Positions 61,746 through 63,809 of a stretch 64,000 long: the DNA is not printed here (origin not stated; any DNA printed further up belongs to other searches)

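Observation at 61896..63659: Sigma-54 enhancer-binding protein with an additional C-terminal PilZ-like domain after the HTH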

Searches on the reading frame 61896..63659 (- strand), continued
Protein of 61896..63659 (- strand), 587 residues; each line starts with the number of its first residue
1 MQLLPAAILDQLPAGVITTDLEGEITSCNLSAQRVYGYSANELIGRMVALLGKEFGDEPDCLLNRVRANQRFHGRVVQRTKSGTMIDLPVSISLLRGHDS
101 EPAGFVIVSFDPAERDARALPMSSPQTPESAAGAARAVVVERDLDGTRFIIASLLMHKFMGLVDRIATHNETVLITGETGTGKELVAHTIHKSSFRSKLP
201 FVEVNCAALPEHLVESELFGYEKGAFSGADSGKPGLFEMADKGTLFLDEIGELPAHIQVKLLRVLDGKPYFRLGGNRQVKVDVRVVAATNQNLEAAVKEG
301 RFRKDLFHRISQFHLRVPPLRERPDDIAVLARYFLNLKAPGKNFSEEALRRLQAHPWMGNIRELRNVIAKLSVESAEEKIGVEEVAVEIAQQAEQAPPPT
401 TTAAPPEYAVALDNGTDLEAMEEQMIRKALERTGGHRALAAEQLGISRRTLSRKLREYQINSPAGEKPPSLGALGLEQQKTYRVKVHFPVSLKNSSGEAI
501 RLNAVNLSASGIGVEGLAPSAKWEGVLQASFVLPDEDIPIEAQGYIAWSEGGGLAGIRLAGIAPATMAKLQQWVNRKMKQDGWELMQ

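Call 14: find_encoding_contigs(protein=P0001, flank=10000, max_places=3)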
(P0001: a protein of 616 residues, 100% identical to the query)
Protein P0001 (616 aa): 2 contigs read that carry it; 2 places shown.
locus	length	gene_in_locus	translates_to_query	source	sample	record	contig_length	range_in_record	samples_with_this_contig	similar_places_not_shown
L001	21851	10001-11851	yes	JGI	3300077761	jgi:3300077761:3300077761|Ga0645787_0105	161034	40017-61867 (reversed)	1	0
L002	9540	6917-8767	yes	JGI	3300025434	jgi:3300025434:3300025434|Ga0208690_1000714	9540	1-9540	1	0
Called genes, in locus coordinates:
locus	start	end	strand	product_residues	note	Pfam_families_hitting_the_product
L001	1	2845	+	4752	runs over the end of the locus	PF06739:SBBP (faint), PF25021:TEN_NHL (weak), PF15780:ASH (faint), PF22073:Cep192_D4 (faint), PF16640:Big_3_5, PF01436:NHL (weak), PF25021:TEN_NHL, PF16640:Big_3_5, +5 more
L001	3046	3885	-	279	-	PF00005:ABC_tran, PF08352:oligo_HPY (weak)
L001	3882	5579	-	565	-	PF00496:SBP_bac_5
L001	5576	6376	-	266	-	PF00528:BPD_transp_1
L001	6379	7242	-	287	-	PF00528:BPD_transp_1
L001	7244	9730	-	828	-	PF13487:HD_5, PF01966:HD, PF01590:GAF, PF13185:GAF_2, PF13492:GAF_3 (weak), PF00990:GGDEF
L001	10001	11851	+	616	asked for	PF00989:PAS, PF08448:PAS_4, PF13188:PAS_8 (weak), PF13426:PAS_9, PF00158:Sigma54_activat, PF14532:Sigma54_activ_2, PF25601:AAA_lid_14, PF02954:HTH_8, +3 more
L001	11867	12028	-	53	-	-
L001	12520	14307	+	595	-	-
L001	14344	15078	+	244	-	-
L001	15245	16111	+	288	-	-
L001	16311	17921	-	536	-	PF12708:Pect-lyase_RHGA_epim, PF00295:Glyco_hydro_28, PF13229:Beta_helix (weak)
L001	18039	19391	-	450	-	PF00083:Sugar_tr, PF07690:MFS_1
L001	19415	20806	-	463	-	PF02614:UxaC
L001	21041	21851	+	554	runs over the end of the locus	PF01120:Alpha_L_fucos, PF16757:Fucosidase_C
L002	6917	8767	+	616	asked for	PF00989:PAS, PF08448:PAS_4, PF13188:PAS_8 (weak), PF13426:PAS_9, PF00158:Sigma54_activat, PF14532:Sigma54_activ_2, PF25601:AAA_lid_14, PF02954:HTH_8, +3 more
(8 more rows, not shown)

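Call 35: search_protein_families(library=pfam, proteins=[L001:7244-9730:-, L001:12520-14307:+, L001:14344-15078:+, L001:15245-16111:+, L001:3882-5579:-], max_evalue=0.01)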
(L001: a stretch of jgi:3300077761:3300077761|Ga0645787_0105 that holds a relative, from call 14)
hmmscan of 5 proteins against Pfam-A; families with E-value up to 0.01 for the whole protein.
L001:7244-9730:- (828 aa): 8 families
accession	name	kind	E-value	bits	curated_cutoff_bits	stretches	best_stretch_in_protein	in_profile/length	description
PF00990.26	GGDEF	-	9.7e-41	139.7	23.8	1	652-808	1-161/161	Diguanylate cyclase, GGDEF domain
PF13487.12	HD_5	-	8.5e-40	136.7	27.2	1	260-421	6-170/170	HD domain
PF01966.28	HD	-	5.7e-24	85.1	22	1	270-389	3-115/116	HD domain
PF13185.12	GAF_2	-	3.4e-13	50.4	28.6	1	528-640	23-136/136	GAF domain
PF01590.32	GAF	-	8.6e-09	36.5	22.4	1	508-639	3-133/133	GAF domain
PF13492.12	GAF_3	-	3.9e-06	27.8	27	1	556-641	51-129/129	GAF domain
PF20972.2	MASE9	-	0.00013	22.4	24.3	1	54-192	39-170/203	MASE9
PF08668.18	HDOD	-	0.0019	18.2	22.9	1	270-358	97-195/196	HDOD domain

L001:12520-14307:+ (595 aa): 1 family
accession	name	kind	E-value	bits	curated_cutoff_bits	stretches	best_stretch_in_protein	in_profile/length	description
PF00082.27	Peptidase_S8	-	2.8e-57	194.7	21.8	1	157-443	1-275/288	Subtilase family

L001:14344-15078:+ (244 aa): 1 family
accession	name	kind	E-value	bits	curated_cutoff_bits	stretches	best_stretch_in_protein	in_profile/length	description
PF20972.2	MASE9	-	4.1e-05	24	24.3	1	47-184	39-168/203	MASE9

L001:15245-16111:+ (288 aa): 0 families

L001:3882-5579:- (565 aa): 1 family
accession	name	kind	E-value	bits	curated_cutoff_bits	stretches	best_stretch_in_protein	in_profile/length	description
PF00496.27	SBP_bac_5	-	3.2e-70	237.5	32.4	1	95-472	1-366/368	Bacterial extracellular solute-binding proteins, family 5 Middle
